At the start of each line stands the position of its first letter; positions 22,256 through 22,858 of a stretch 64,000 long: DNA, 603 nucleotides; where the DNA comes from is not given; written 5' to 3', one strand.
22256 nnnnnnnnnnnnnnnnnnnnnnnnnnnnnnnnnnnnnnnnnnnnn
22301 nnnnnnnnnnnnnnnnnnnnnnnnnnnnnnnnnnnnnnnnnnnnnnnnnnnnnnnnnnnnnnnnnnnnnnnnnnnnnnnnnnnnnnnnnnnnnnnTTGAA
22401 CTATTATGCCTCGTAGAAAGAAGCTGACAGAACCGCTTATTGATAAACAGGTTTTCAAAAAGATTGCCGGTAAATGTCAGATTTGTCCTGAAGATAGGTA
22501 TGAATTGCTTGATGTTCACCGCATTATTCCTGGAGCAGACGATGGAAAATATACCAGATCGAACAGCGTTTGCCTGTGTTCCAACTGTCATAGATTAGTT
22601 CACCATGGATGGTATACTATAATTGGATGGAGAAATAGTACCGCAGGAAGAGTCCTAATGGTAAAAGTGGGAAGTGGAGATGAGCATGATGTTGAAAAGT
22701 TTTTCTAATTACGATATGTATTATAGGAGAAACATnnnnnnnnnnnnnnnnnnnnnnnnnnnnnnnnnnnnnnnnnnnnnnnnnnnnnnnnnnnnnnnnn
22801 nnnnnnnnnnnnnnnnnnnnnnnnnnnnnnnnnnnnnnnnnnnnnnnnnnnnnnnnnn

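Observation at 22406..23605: HNH nuclease plus compact ABC/SMC-type ATPase gene pair (Septu-like arrangement)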

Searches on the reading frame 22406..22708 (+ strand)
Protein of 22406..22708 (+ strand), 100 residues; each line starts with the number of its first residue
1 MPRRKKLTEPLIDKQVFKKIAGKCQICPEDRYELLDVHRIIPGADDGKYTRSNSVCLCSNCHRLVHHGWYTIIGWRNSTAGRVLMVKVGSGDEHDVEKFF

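Call 3: search_protein_families(library=pfam, proteins=[window:22406-22708:+], max_evalue=0.1)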
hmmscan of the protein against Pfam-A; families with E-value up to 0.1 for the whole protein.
window:22406-22708:+ (100 aa): 4 families
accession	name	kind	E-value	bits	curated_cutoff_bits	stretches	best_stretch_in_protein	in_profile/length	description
PF01844.29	HNH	-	1.3e-06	28.8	21.4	1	24-67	1-46/47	HNH endonuclease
PF14279.12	HNH_5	-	0.0015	18.8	27.5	1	24-63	1-41/56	HNH endonuclease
PF13391.12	HNH_2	-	0.021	15.1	21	1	24-72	1-65/66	HNH endonuclease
PF10621.14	FpoO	-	0.03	15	25.2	1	12-66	51-102/110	F420H2 dehydrogenase subunit FpoO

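Call 4: search_protein_families(library=padloc, proteins=[window:22406-22708:+], max_evalue=1)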
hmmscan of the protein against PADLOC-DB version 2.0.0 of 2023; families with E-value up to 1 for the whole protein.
window:22406-22708:+ (100 aa): 4 families
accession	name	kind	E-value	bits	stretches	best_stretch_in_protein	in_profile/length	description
PDLC03656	mREase_IV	-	1.7e-06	26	1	28-67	218-257/277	Type IV methyl-directed restriction enzyme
PDLC00642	ZorE2|ZorE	-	0.013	12.9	1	23-63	218-256/283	HNH endonuclease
PDLC00645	ZorE2|ZorE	-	0.015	12.4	1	23-64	214-253/375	HNH endonuclease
PDLC00740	Effector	-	0.072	9.8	0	9-30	17-38/391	Endonuclease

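Call 5: search_protein_families(library=phrogs, proteins=[window:22406-22708:+], max_evalue=0.01)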
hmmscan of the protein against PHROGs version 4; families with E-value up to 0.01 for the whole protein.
window:22406-22708:+ (100 aa): 19 families
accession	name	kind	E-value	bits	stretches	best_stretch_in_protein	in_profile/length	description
phrog_144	-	DNA, RNA and nucleotide metabolism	1.3e-07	32.4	1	14-67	77-134/175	HNH endonuclease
phrog_1271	-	DNA, RNA and nucleotide metabolism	2.6e-07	31.4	1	21-71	266-321/361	HNH endonuclease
phrog_15103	-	unknown function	5.3e-07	30.4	1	12-71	194-260/280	-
phrog_5200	-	DNA, RNA and nucleotide metabolism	2.4e-06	28.6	1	12-83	31-102/154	HNH endonuclease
phrog_119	-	DNA, RNA and nucleotide metabolism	4.3e-06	26.8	1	14-68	196-257/443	HNH endonuclease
phrog_2255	-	DNA, RNA and nucleotide metabolism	6.9e-06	26.7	1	10-68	102-171/211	HNH endonuclease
phrog_589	-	DNA, RNA and nucleotide metabolism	7.6e-06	26.8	1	14-64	84-137/179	HNH endonuclease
phrog_7370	-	DNA, RNA and nucleotide metabolism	1e-05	26.6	1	11-69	31-87/115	HNH endonuclease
phrog_740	-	DNA, RNA and nucleotide metabolism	1.5e-05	25.1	1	2-67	19-86/332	HNH endonuclease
phrog_8048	-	DNA, RNA and nucleotide metabolism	2.4e-05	24.7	1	22-68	177-228/273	HNH endonuclease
phrog_6050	-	DNA, RNA and nucleotide metabolism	6.7e-05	22.9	1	14-63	304-355/402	HNH endonuclease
phrog_35854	-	DNA, RNA and nucleotide metabolism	0.00012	23.2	0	54-72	55-73/145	HNH endonuclease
phrog_333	-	DNA, RNA and nucleotide metabolism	0.00039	21.6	1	3-63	13-76/138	HNH endonuclease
phrog_2214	-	DNA, RNA and nucleotide metabolism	0.00078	19.7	1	7-63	179-234/429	HNH endonuclease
phrog_22048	-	DNA, RNA and nucleotide metabolism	0.0013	19.6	1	35-62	15-42/61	HNH endonuclease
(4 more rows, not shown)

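Call 24: find_homologous_proteins(query=window:22406-22708:+)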
Query window:22406-22708:+ (100 aa): 2 proteins with E <= 0.001 among 3 candidates.
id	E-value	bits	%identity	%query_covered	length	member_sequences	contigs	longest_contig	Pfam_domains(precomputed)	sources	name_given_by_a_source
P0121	6.5e-65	234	100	100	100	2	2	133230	PF01844.30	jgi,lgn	jgi:5-methylcytosine-specific restriction endonuclease McrA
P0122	1.1e-20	92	54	82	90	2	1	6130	-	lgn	-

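Call 25: find_encoding_contigs(protein=P0122, flank=6000, max_places=2)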
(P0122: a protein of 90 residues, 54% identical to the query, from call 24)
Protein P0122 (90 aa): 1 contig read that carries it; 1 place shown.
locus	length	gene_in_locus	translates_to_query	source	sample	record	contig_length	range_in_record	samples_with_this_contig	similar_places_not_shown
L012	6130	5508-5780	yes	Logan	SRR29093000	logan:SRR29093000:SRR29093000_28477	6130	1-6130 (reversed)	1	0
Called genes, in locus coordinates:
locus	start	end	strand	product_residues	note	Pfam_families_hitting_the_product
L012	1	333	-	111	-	?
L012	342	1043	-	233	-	-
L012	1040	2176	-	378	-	PF01555:N6_N4_Mtase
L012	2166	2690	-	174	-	PF13521:AAA_28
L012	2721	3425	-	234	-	-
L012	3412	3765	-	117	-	-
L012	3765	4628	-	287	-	PF02463:SMC_N, PF13175:AAA_15, PF13304:AAA_21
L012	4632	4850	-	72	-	-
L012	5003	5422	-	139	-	PF00436:SSB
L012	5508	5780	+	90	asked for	-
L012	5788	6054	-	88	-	-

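Call 36: search_solved_structures(query=A3, max_evalue=1, show_alignments=2)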
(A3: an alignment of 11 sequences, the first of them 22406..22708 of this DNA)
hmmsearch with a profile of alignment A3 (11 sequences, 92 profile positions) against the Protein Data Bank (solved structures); distinct sequences matched with E-value up to 1: 14.
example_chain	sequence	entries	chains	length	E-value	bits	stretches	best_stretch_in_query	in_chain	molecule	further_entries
6ghc_A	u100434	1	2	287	4.7e-07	32.9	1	7-64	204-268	5-methylcytosine-specific restriction enzyme A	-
6me0_C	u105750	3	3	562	5.1e-06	29.6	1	8-64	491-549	Maturase reverse transcriptase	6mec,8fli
9nvu_P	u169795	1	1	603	4.7e-05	26.5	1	13-81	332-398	OrufIscB-REC-swap 49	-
21kl_A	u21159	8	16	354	8.4e-05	25.7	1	8-73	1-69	putative nuclease | HNH nuclease domain-containing protein | TasH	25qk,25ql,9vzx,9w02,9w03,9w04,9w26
5y20_A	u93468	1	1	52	0.021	18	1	39-70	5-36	PHD finger protein ALFIN-LIKE 1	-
11hr_A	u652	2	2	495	0.027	17.7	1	11-74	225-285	IscB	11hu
9liq_A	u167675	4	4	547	0.032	17.5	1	11-65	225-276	Iscb | Iscb+Twin-Strep-tag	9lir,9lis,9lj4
7utn_D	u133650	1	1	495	0.051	16.8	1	11-65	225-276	IscB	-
7xht_A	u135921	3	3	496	0.051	16.8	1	11-65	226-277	OgeuIscB | IscB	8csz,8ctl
5mkw_A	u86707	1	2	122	0.081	16.2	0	41-61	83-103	DNA annealing helicase and endonuclease ZRANB3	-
9k2z_A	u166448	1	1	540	0.19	15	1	10-61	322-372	HfmIscB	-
4uhp_A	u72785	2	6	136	0.26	14.5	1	29-65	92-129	LARGE COMPONENT OF PYOCIN AP41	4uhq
2l43_A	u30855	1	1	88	0.35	14.1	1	39-68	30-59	Histone H3.3,LINKER,Bromodomain-containing protein 1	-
4h9d_A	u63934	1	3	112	0.38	14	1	18-60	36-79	HNH endonuclease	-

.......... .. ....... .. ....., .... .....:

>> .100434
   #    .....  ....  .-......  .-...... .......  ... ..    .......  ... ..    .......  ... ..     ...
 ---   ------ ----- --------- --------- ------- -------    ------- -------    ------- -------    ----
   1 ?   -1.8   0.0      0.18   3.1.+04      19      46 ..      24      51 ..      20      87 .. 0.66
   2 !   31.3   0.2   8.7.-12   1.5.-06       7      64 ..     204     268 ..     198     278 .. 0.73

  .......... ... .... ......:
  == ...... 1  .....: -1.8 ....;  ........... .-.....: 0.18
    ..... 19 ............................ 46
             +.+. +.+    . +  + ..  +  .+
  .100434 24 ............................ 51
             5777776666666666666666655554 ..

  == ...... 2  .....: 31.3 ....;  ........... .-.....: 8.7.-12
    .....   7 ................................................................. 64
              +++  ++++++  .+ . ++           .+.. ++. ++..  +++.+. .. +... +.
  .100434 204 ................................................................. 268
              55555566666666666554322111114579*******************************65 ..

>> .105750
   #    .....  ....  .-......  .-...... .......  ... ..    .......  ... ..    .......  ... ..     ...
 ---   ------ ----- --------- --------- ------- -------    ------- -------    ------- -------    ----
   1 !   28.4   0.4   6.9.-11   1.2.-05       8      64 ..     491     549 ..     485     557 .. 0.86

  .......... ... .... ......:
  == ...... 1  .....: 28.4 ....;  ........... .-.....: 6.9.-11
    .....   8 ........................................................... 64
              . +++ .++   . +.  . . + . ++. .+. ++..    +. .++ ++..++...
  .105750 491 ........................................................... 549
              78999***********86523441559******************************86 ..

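Call 37: find_related_loci(query=A3, collection=viral_contigs, flank=5000)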
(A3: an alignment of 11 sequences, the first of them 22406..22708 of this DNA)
Query A3 (100 aa) in viral_contigs; peptide patterns used: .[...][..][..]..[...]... (x = any residue, [..] = any of these).
147 stretches matched a pattern; 16 encode a relative of the query (tblastn E <= 1e-3); 16 distinct loci.
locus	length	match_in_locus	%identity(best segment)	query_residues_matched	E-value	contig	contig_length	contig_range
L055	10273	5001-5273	51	5-94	1e-24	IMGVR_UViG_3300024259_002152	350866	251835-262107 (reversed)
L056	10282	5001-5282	52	1-99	5e-24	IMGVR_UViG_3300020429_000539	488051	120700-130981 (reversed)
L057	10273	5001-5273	44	3-96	8e-24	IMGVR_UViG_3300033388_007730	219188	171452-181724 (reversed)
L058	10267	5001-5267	48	7-94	2e-23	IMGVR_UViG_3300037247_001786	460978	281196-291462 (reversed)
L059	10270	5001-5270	48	1-94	9e-23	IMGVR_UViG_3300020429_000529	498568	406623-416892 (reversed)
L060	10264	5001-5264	44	3-93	9e-21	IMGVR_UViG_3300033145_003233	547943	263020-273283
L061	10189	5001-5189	51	24-86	2e-15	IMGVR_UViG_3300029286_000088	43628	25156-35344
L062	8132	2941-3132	47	10-73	1e-15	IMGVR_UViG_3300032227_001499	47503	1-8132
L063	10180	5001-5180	50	13-72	2e-14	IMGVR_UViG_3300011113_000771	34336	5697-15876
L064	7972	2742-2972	33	4-85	6e-8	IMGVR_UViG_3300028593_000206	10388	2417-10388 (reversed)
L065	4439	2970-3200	33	4-85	6e-8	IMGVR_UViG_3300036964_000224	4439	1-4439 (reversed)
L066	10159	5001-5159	40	15-69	3e-6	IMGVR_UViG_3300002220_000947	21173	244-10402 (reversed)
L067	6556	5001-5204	34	2-69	8e-6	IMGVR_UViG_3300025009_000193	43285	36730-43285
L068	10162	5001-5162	32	17-71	1e-5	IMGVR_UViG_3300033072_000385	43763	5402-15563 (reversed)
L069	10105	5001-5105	40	32-66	3e-5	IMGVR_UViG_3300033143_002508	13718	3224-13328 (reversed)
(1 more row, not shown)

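Call 45: search_protein_families(library=ncbifam, proteins=[window:22406-22708:+], max_evalue=0.01)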
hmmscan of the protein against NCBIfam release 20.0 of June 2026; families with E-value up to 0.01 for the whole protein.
window:22406-22708:+ (100 aa): 2 families
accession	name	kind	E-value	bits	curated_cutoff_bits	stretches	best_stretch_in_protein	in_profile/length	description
NF040563.1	guided_IscB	equivalog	4.3e-06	26.1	175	1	13-68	184-238/314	RNA-guided endonuclease IscB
NF058586.1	HNHNucHlpB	equivalog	2.2e-05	24.8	130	1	18-71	3-52/99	HNH nuclease-like protein HlpB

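Call 50: find_homologous_proteins(query=A3, max_evalue=0.00001)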
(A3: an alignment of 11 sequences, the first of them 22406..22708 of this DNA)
Query A3 (11 sequences) (100 aa, profile of the alignment): 352 proteins with E <= 0.00001 among 505 candidates; the best 120 are listed.
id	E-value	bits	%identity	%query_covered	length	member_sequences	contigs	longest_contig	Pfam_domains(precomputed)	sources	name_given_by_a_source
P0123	7.4e-39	149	53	90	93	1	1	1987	PF01844.30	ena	-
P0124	9.2e-39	149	51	87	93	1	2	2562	PF01844.30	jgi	-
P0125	4.5e-38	147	52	89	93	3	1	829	-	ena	-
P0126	5.1e-38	147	46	90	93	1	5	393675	PF01844.30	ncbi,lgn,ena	-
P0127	1.2e-37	145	48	92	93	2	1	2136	PF01844.30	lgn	-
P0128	4.0e-37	144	49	87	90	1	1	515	PF01844.30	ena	-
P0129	4.4e-37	144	53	86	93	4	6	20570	PF01844.30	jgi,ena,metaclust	metaclust:\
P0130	7.6e-37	143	47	92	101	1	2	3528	PF01844.30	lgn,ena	-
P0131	1.1e-36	142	49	95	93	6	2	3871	PF01844.30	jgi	jgi:hypothetical protein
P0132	1.3e-36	142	51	92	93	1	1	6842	PF01844.30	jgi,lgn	jgi:5-methylcytosine-specific restriction endonuclease McrA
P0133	1.6e-36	142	53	87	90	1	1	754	PF01844.30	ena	-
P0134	2.1e-36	142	51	88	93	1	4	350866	-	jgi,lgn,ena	jgi:hypothetical protein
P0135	2.5e-36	141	51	90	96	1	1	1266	-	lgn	-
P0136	3.7e-36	141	49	88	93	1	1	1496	-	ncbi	-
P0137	4.3e-36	141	47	90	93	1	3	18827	PF01844.30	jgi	-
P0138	6.3e-36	140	49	88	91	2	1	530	PF01844.30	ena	-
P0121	1.6e-35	139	100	100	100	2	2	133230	PF01844.30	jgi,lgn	jgi:5-methylcytosine-specific restriction endonuclease McrA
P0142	1.7e-35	139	52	82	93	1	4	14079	PF01844.30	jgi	jgi:5-methylcytosine-specific restriction endonuclease McrA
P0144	2.5e-35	138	48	95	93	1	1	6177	PF01844.30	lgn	-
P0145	2.8e-35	138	51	89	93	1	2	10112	PF01844.30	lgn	-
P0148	4.7e-35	137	56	89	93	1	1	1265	PF01844.30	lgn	-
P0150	6.1e-35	137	52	93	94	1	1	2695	PF01844.30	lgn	-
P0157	1.7e-34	135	48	87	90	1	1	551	PF01844.30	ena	-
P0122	2.0e-34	135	54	82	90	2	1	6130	-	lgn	-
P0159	2.3e-34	135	51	84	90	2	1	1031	PF01844.30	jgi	jgi:5-methylcytosine-specific restriction endonuclease McrA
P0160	2.3e-34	135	50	93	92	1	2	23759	PF01844.30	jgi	jgi:hypothetical protein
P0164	4.8e-34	134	52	88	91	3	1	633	PF01844.30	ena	-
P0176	1.6e-33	132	50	84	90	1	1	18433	PF01844.30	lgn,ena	-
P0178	1.7e-33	132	52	86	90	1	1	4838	PF01844.30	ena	-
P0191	5.0e-33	131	54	93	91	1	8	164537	PF01844.30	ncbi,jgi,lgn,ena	jgi:hypothetical protein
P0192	5.3e-33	131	48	88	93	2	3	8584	PF01844.30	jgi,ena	-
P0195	5.9e-33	130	53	83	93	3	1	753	PF01844.30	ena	-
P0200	2.4e-32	129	53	89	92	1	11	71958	PF01844.30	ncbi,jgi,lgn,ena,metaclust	metaclust:\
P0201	2.5e-32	128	54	93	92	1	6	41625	PF01844.30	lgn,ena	-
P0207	4.5e-32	128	59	98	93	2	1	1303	PF01844.30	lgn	-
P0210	6.2e-32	127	40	100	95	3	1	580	PF01844.30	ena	-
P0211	6.7e-32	127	46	77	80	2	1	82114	PF01844.30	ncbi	-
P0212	8.5e-32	127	50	84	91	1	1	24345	PF01844.30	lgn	-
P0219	2.4e-31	125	47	91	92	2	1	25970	PF01844.30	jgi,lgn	jgi:5-methylcytosine-specific restriction endonuclease McrA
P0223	3.2e-31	125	54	93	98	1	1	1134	PF01844.30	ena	-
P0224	3.5e-31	125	55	86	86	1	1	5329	PF01844.30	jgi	jgi:5-methylcytosine-specific restriction endonuclease McrA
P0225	3.5e-31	125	61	82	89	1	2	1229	PF01844.30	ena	-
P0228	6.7e-31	124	51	88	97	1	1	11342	PF01844.30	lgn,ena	-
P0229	6.9e-31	124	61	72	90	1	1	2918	PF01844.30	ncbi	-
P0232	2.0e-30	122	58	88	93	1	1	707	PF01844.30,PF14279.13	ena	-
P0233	2.5e-30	122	54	93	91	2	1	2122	PF01844.30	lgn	-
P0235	2.6e-30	122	49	94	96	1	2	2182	PF01844.30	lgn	-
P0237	3.3e-30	122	59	75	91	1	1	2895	PF01844.30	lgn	-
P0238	3.3e-30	122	46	87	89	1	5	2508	PF01844.30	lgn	-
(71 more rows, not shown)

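Call 54: find_related_loci(query=A4, collection=metagenome_contigs, flank=5000)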
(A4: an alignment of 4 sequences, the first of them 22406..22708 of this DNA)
Query A4 (100 aa) in metagenome_contigs; peptide patterns used: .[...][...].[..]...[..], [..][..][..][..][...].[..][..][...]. (x = any residue, [..] = any of these).
422 stretches matched a pattern; 24 encode a relative of the query (tblastn E <= 1e-3); 24 distinct loci.
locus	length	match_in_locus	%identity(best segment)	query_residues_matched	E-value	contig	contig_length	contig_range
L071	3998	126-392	56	5-93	1e-30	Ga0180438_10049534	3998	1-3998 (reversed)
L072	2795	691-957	56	5-93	1e-30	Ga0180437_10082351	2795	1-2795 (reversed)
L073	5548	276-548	51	5-94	2e-26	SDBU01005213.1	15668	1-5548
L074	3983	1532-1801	51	5-94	3e-26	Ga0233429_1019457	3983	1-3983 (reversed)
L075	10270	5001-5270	51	5-94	3e-26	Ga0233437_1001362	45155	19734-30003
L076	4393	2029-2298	51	5-93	5e-26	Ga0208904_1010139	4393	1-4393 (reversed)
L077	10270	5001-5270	48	3-99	6e-26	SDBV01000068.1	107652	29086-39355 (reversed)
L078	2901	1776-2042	48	5-93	3e-25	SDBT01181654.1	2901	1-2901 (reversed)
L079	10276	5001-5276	45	3-94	2e-25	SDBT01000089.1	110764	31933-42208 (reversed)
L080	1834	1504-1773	48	4-100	5e-25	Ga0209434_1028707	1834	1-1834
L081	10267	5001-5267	49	3-94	6e-25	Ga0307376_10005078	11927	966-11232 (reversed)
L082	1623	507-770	52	3-93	7e-25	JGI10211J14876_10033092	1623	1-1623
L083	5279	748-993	51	10-94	1e-23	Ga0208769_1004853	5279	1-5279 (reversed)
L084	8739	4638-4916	46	3-94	2e-23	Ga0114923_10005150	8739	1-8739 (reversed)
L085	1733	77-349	49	3-99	4e-23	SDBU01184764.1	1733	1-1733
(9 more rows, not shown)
